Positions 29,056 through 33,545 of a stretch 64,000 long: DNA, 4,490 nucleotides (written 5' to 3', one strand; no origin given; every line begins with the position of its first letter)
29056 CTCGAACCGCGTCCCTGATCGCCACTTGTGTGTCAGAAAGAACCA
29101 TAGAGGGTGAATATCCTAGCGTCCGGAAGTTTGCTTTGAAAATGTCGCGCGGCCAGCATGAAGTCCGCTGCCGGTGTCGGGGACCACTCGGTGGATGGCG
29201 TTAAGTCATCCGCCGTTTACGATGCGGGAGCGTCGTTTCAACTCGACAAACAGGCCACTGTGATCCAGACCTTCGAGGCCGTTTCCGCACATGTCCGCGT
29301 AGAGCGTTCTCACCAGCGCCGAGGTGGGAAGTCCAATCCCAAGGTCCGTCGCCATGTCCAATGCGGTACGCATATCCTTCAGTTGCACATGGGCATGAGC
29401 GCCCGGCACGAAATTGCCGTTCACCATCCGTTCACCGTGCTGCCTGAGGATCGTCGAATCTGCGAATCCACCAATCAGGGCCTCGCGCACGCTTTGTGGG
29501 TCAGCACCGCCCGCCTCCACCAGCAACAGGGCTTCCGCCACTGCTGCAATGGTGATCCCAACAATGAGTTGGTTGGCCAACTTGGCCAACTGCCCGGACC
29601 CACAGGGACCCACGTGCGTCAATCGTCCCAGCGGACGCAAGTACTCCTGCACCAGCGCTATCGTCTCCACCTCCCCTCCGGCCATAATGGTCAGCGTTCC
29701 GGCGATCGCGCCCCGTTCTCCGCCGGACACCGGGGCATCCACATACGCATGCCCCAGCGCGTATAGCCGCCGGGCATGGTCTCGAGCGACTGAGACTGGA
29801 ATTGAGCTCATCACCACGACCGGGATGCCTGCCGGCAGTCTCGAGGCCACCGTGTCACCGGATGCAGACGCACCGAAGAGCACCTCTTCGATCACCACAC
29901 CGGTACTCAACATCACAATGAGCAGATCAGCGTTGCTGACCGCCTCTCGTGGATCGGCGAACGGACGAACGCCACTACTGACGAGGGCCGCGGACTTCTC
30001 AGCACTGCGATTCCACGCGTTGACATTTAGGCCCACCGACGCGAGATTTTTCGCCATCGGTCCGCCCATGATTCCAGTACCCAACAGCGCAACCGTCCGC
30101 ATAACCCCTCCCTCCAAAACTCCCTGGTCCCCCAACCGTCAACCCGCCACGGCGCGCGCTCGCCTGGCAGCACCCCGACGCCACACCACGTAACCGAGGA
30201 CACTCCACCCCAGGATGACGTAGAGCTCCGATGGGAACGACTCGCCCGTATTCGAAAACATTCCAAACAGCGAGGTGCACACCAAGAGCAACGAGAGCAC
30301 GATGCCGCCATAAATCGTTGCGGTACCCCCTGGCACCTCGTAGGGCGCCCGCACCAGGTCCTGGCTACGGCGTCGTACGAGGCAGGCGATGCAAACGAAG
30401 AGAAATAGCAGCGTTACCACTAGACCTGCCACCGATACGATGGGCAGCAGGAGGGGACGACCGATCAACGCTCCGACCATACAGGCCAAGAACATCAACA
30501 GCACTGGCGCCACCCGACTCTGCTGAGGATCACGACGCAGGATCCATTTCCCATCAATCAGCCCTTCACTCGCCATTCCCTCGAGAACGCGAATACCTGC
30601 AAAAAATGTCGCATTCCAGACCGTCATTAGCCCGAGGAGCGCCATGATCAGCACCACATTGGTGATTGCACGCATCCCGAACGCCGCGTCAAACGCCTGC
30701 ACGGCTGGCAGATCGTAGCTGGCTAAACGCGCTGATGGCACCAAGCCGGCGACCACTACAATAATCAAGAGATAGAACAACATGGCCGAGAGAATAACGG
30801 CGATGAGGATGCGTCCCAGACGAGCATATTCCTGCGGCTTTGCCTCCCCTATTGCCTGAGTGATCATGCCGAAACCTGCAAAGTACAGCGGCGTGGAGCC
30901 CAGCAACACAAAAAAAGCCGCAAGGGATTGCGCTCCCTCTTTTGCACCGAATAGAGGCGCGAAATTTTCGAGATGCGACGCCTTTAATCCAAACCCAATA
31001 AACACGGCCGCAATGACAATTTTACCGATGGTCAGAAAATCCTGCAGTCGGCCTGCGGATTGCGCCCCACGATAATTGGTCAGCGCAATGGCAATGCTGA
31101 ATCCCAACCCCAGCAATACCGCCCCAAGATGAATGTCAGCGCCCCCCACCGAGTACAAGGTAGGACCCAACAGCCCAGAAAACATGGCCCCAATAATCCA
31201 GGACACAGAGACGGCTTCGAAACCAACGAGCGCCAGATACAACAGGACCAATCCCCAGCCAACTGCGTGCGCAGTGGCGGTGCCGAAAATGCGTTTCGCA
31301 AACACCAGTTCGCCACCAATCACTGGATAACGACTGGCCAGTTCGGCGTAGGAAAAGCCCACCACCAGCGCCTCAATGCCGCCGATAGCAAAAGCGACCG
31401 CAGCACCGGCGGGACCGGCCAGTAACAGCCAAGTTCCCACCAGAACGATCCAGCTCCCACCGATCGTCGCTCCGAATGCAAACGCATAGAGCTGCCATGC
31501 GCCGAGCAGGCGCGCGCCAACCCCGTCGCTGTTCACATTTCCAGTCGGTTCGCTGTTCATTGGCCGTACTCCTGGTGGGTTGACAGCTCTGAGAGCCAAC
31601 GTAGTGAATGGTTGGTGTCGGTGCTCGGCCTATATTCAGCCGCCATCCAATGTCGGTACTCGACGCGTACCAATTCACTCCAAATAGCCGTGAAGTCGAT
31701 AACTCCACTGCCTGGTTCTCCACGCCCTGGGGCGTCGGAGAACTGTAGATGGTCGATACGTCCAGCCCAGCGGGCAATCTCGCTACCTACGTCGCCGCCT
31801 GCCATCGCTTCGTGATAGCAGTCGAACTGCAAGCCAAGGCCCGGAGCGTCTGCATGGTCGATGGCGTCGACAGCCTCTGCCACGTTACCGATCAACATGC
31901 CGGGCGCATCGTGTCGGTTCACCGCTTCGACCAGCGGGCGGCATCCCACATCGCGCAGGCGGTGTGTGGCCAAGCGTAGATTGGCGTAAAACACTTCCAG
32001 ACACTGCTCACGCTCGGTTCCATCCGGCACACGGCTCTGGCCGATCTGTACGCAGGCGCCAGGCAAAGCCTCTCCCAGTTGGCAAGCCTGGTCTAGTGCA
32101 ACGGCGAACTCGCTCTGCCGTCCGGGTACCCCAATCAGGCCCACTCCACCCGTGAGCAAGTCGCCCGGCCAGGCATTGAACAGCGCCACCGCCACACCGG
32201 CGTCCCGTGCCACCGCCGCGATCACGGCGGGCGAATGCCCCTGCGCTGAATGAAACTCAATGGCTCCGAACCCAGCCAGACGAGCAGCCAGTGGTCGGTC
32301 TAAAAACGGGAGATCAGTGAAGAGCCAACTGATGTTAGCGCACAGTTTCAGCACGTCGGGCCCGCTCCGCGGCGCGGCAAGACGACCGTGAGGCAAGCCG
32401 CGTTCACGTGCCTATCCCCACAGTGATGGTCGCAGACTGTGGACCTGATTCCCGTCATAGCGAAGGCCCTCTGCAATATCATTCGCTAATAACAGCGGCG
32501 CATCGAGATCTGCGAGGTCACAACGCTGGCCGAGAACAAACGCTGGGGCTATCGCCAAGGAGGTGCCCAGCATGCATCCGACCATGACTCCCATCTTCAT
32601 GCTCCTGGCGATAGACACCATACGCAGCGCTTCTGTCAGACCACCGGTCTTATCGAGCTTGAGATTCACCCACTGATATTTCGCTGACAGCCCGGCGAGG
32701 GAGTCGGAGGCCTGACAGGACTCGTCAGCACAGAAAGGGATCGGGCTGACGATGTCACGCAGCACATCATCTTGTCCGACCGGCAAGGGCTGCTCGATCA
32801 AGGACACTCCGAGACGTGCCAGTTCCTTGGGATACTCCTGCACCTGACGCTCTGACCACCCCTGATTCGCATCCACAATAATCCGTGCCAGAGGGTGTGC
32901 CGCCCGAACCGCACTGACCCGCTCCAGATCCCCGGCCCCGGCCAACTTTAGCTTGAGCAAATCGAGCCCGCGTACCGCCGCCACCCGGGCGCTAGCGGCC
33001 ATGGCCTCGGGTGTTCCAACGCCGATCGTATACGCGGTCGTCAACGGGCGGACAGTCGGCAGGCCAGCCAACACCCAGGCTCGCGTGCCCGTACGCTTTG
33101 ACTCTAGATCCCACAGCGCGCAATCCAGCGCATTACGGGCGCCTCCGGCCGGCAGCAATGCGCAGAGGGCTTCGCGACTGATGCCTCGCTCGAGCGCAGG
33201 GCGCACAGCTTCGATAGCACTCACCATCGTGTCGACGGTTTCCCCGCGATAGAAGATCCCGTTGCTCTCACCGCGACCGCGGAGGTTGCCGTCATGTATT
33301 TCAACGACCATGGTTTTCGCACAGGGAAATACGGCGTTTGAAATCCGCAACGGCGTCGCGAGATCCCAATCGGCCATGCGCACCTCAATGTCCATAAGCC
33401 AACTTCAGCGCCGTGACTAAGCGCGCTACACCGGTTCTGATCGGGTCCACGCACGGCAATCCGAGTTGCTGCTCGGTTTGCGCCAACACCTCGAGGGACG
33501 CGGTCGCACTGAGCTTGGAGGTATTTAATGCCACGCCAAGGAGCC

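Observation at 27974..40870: Ten-gene, translationally coupled TonB-receptor operon: candidate uncharacterised locus for uptake and catabolism of D-amino-acid or murein peptides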

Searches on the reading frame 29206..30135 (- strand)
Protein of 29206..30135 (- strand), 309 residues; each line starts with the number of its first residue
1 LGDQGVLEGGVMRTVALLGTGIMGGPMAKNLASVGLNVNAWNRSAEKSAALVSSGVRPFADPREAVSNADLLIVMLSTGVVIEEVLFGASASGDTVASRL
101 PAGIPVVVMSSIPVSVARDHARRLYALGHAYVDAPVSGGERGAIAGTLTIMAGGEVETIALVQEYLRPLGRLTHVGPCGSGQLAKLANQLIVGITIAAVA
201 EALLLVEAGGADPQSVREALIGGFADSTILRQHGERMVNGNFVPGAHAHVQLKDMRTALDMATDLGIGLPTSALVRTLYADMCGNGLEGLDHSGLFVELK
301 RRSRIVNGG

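Call 3: search_protein_families(library=pfam, proteins=[window:29206-30135:-])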
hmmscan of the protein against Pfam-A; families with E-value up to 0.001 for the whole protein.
window:29206-30135:- (309 aa): 5 families
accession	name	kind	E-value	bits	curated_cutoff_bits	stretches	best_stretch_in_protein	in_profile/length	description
PF03446.21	NAD_binding_2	-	2.1e-37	129.1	21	1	14-174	1-158/161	NAD binding domain of 6-phosphogluconate dehydrogenase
PF14833.11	NAD_binding_11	-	2.3e-29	102.5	30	1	179-295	1-118/122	NAD-binding of NADP-dependent 3-hydroxyisobutyrate dehydrogenase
PF03807.23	F420_oxidored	-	1.7e-05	25.7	21.6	1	14-77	1-68/94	NADP oxidoreductase coenzyme F420-dependent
PF02826.25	2-Hacid_dh_C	-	2.7e-05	24.1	25.1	1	13-76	37-99/178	D-isomer specific 2-hydroxyacid dehydrogenase, NAD binding domain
PF01488.26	Shikimate_DH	-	0.00025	21.6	24.3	1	13-77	13-84/138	Shikimate / quinate 5-dehydrogenase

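Call 4: search_protein_families(library=ncbifam, proteins=[window:29206-30135:-])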
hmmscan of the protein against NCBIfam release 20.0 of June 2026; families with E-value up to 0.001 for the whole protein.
window:29206-30135:- (309 aa): 10 families
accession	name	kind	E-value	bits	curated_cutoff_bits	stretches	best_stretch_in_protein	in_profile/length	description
TIGR01505.1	tartro_sem_red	equivalog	1.6e-69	234.4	340.75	1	15-301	2-285/291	2-hydroxy-3-oxopropionate reductase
NF008592.0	PRK11559.1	equivalog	1.8e-59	201.5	397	1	13-296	3-283/296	2-hydroxy-3-oxopropionate reductase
NF011633.0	PRK15059.1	equivalog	1.2e-57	195.4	451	1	16-298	4-282/292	2-hydroxy-3-oxopropionate reductase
TIGR01692.1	HIBADH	equivalog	8.2e-48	163.2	291.6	1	18-296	2-284/288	3-hydroxyisobutyrate dehydrogenase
NF043037.1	ThreonDh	equivalog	3.2e-37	128.5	350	1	13-293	3-281/297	L-threonate dehydrogenase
NF012005.0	PRK15461.1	equivalog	1.8e-33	116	348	1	12-302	1-289/298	sulfolactaldehyde 3-reductase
NF007161.0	PRK09599.1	subfamily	8.2e-13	48.2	271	1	15-207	3-195/302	NADP-dependent phosphogluconate dehydrogenase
NF006765.0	PRK09287.1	equivalog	4.8e-11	42.2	413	1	13-201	4-199/476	NADP-dependent phosphogluconate dehydrogenase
TIGR00872.1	gnd_rel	equivalog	4.6e-09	35.9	297.2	1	15-207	3-193/299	phosphogluconate dehydrogenase (NAD(+)-dependent, decarboxylating)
TIGR00873.1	gnd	equivalog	1.3e-08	34.1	426.7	1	15-181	2-175/467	decarboxylating NADP(+)-dependent phosphogluconate dehydrogenase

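Call 58: search_solved_structures(query=window:29206-30102:-, max_evalue=1e-30)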
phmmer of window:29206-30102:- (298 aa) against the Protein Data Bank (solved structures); distinct sequences matched with E-value up to 1e-30: 8.
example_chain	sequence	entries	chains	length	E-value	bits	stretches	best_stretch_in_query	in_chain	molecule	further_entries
4dll_A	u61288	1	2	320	7.9e-75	255.6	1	2-292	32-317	2-hydroxy-3-oxopropionate reductase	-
9rb2_A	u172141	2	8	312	6e-56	193.6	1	3-289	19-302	Probable oxidoreductase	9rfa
1yb4_A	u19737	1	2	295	5.8e-53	183.8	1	5-288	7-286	tartronic semialdehyde reductase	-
3w6u_A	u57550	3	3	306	9.1e-45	157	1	4-279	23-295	6-phosphogluconate dehydrogenase, NAD-binding protein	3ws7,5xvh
3w6z_A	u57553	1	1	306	7.6e-44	153.9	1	4-279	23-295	6-phosphogluconate dehydrogenase, NAD-binding protein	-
1vpd_A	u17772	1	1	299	1.4e-42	149.8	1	4-288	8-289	TARTRONATE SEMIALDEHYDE REDUCTASE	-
3cky_A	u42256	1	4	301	1.7e-32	116.7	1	4-282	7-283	2-hydroxymethyl glutarate dehydrogenase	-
5y8g_A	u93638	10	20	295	2.8e-31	112.7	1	1-291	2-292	Probable 3-hydroxyisobutyrate dehydrogenase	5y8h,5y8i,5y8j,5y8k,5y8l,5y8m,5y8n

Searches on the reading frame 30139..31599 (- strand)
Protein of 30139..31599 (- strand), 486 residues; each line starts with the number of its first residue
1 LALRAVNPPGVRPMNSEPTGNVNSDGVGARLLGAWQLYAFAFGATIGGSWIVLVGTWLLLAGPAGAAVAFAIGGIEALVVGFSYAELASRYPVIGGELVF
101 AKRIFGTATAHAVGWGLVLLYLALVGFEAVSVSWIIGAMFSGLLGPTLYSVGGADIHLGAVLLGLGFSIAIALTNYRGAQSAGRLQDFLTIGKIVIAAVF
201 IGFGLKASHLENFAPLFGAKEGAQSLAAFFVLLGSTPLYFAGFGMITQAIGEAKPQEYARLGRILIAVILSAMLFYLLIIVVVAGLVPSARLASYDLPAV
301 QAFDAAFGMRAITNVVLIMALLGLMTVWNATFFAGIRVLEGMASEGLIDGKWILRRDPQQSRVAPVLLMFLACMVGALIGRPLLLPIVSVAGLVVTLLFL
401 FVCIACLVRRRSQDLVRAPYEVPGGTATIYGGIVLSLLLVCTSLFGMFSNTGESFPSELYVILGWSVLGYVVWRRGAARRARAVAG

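Call 3: search_protein_families(library=pfam, proteins=[window:30139-31599:-])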
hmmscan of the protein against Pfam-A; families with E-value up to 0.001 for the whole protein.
window:30139-31599:- (486 aa): 2 families
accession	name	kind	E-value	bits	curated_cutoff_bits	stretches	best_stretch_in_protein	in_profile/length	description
PF13520.12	AA_permease_2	-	9.6e-31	107.6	27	1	32-451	1-413/427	Amino acid permease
PF00324.27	AA_permease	-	1.2e-17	64.3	24.6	1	40-473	5-457/470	Amino acid permease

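Call 4: search_protein_families(library=ncbifam, proteins=[window:30139-31599:-])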
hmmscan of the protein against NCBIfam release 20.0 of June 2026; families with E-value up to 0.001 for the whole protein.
window:30139-31599:- (486 aa): 8 families
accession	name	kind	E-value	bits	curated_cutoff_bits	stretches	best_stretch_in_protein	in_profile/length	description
TIGR00909.1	2A0306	subfamily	2.9e-39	135.2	556.8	1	30-439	3-401/429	amino acid transporter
NF053761.1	BrChAATpBcaP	equivalog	3.6e-29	102.1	690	1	29-440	21-426/460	branched-chain amino acid transporter BcaP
TIGR00908.1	2A0305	equivalog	6e-14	51.8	381.75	1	32-445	9-406/442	ethanolamine permease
NF008466.1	PRK11357.1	equivalog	2.7e-13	49.6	800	1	30-322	8-291/446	fructoselysine/psicoselysine transporter FrlA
TIGR00906.1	2A0303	subfamily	1.1e-11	43.8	681.7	1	29-417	30-434/602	cationic amino acid transport permease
TIGR00913.1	2A0310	subfamily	1.6e-11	43.6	578.7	1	39-452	11-438/480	amino acid permease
TIGR01773.1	GABAperm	equivalog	0.00019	20.3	678.1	1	44-411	26-387/452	GABA permease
NF008484.0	PRK11387.1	equivalog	0.0003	19.9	716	0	237-412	216-392/471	S-methylmethionine permease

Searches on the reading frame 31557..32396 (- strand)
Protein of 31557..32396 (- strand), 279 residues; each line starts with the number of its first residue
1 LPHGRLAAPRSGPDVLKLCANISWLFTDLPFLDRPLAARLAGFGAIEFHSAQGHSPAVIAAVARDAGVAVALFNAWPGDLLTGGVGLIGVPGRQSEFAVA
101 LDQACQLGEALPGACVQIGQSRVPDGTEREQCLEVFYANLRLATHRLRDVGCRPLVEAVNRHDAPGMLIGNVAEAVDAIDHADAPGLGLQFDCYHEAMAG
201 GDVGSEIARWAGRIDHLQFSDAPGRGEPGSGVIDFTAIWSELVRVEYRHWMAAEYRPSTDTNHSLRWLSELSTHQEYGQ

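Call 3: search_protein_families(library=pfam, proteins=[window:31557-32396:-])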
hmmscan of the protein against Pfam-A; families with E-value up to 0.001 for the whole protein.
window:31557-32396:- (279 aa): 1 family
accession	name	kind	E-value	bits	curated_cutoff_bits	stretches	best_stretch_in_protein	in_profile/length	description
PF01261.30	AP_endonuc_2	-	1.1e-28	101.1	31.1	1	37-270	3-248/249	Xylose isomerase-like TIM barrel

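Call 4: search_protein_families(library=ncbifam, proteins=[window:31557-32396:-])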
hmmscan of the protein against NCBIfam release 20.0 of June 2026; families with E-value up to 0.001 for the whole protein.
window:31557-32396:- (279 aa): 7 families
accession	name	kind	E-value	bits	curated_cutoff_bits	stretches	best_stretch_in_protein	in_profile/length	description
TIGR03234.1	OH-pyruv-isom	equivalog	3.1e-62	210.2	353.45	1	17-268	2-253/254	hydroxypyruvate isomerase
NF043033.1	OxoTetrIsom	equivalog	1.1e-54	185.8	325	1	17-268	3-250/251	2-oxo-tetronate isomerase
NF007444.0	PRK09997.1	equivalog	8.7e-41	140.1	465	1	16-270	2-256/258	hydroxypyruvate isomerase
NF007441.0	PRK09989.1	equivalog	1.7e-39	136.2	412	1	17-268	3-254/258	HPr family phosphocarrier protein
NF041099.2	keto_glucon_epim_IolO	equivalog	1.2e-12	47.8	300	1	125-264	119-256/269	5-keto-L-gluconate epimerase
TIGR04379.1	myo_inos_iolE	equivalog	1.7e-08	34.4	290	0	228-255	239-266/290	myo-inosose-2 dehydratase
NF051856.1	PsicseEpim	equivalog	3e-07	30.5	300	1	129-253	122-243/287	D-psicose 3-epimerase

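Call 57: search_solved_structures(query=window:31557-32354:-, max_evalue=1e-10)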
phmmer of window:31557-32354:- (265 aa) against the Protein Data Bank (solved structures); distinct sequences matched with E-value up to 1e-10: 2.
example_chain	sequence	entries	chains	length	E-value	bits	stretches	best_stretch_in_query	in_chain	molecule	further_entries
3ngf_A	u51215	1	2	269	1.1e-40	143.4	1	3-255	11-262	AP endonuclease, family 2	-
1k77_A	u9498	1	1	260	2e-36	129.5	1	3-254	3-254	Hypothetical protein ygbM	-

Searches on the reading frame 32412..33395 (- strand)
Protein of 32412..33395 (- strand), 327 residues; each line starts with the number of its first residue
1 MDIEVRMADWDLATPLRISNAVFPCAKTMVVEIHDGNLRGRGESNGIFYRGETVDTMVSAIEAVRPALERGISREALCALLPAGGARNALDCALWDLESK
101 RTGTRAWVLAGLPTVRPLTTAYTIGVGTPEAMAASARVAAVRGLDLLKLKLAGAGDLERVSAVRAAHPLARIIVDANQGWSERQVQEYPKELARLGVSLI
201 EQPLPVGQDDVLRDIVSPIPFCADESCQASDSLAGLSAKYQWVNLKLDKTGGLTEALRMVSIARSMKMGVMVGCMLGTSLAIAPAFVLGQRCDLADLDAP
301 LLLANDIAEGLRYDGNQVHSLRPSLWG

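Call 3: search_protein_families(library=pfam, proteins=[window:32412-33395:-])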
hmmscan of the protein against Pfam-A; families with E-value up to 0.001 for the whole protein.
window:32412-33395:- (327 aa): 2 families
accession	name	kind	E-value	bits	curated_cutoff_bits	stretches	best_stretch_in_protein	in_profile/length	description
PF13378.12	MR_MLE_C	-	4.1e-26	92.5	29.4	1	132-285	2-164/219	Enolase C-terminal domain-like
PF02746.21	MR_MLE_N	-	3.4e-07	30.9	22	1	4-109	5-115/117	Mandelate racemase / muconate lactonizing enzyme, N-terminal domain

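Call 4: search_protein_families(library=ncbifam, proteins=[window:32412-33395:-])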
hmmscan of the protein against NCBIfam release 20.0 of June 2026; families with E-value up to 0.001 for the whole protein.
window:32412-33395:- (327 aa): 11 families
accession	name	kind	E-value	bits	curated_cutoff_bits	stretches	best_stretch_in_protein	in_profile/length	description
NF042940.1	racemase_DgcA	equivalog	2.4e-124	414.8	400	1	4-327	2-323/323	N-acetyl-D-Glu racemase DgcA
NF011708.0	PRK15129.1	equivalog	9.6e-85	284.4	343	1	7-319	8-320/321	L-Ala-D/L-Glu epimerase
NF041118.1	A_G_epim_Thtga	equivalog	3.6e-27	95.4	500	1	2-310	5-330/341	L-Ala-D/L-Glu epimerase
TIGR02534.1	mucon_cyclo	subfamily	3.8e-22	78.9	334.95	1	3-319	4-346/368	muconate/chloromuconate family cycloisomerase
TIGR01928.1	menC_lowGC_arch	equivalog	2.1e-20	73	200.65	1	77-281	82-289/325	o-succinylbenzoate synthase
NF043002.1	HProlDhtase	equivalog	1.6e-15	56.9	500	1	86-269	101-290/366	cis-3-hydroxy-L-proline dehydratase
TIGR01927.1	menC_gam_Gplu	equivalog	1.7e-12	47.2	130.55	1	11-293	6-283/307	o-succinylbenzoate synthase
NF002782.0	PRK02901.1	equivalog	3.6e-12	45.9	288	1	136-289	95-255/328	o-succinylbenzoate synthase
NF047820.1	TalGalacDh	equivalog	1.1e-10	41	500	1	87-271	108-302/371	L-talarate/galactarate dehydratase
NF010624.0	PRK14017.1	equivalog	2.7e-07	30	311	1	89-285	85-296/382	galactonate dehydratase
NF040866.1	AraD_Arch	equivalog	6.6e-06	25.3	650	1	89-271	106-299/372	arabinonate dehydratase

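Call 46: search_solved_structures(query=window:32412-33395:-, max_evalue=1e-20, show_alignments=1)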
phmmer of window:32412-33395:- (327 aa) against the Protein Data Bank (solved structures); distinct sequences matched with E-value up to 1e-20: 11.
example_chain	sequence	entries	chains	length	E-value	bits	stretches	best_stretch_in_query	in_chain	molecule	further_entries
4gfi_A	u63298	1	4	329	5.6e-80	272.4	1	17-327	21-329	Mandelate racemase/muconate lactonizing enzyme family protein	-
1jpd_X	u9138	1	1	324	1.6e-70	241.4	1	7-319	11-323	L-Ala-D/L-Glu Epimerase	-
3iji_A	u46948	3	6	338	7.6e-41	143.8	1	29-313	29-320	Muconate cycloisomerase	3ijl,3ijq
3s5s_A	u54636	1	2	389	1.7e-26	96.7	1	9-310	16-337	Mandelate racemase/muconate lactonizing enzyme family protein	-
1jpm_A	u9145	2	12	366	7.4e-25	91.3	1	13-318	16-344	L-Ala-D/L-Glu Epimerase | similar to chloromuconate cycloisomerase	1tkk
3rit_A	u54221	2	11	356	2.6e-24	89.5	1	2-316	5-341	Dipeptide epimerase | Putative chloromuconate cycloisomerase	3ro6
3q45_A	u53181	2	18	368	2e-23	86.6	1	5-313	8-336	Mandelate racemase/muconate lactonizing enzyme family; possible chloromuconate cycloisomer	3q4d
2zad_A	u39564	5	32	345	2.9e-23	86.1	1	4-311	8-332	Muconate cycloisomerase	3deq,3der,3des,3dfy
3u9i_A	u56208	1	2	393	3.5e-23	85.8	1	9-318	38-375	Mandelate racemase/muconate lactonizing enzyme, C-terminal domain protein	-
3jva_A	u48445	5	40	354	5e-23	85.3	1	5-302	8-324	Dipeptide Epimerase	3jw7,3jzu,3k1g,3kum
2qde_A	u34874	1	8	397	6.1e-23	85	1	45-287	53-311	Mandelate racemase/muconate lactonizing enzyme family protein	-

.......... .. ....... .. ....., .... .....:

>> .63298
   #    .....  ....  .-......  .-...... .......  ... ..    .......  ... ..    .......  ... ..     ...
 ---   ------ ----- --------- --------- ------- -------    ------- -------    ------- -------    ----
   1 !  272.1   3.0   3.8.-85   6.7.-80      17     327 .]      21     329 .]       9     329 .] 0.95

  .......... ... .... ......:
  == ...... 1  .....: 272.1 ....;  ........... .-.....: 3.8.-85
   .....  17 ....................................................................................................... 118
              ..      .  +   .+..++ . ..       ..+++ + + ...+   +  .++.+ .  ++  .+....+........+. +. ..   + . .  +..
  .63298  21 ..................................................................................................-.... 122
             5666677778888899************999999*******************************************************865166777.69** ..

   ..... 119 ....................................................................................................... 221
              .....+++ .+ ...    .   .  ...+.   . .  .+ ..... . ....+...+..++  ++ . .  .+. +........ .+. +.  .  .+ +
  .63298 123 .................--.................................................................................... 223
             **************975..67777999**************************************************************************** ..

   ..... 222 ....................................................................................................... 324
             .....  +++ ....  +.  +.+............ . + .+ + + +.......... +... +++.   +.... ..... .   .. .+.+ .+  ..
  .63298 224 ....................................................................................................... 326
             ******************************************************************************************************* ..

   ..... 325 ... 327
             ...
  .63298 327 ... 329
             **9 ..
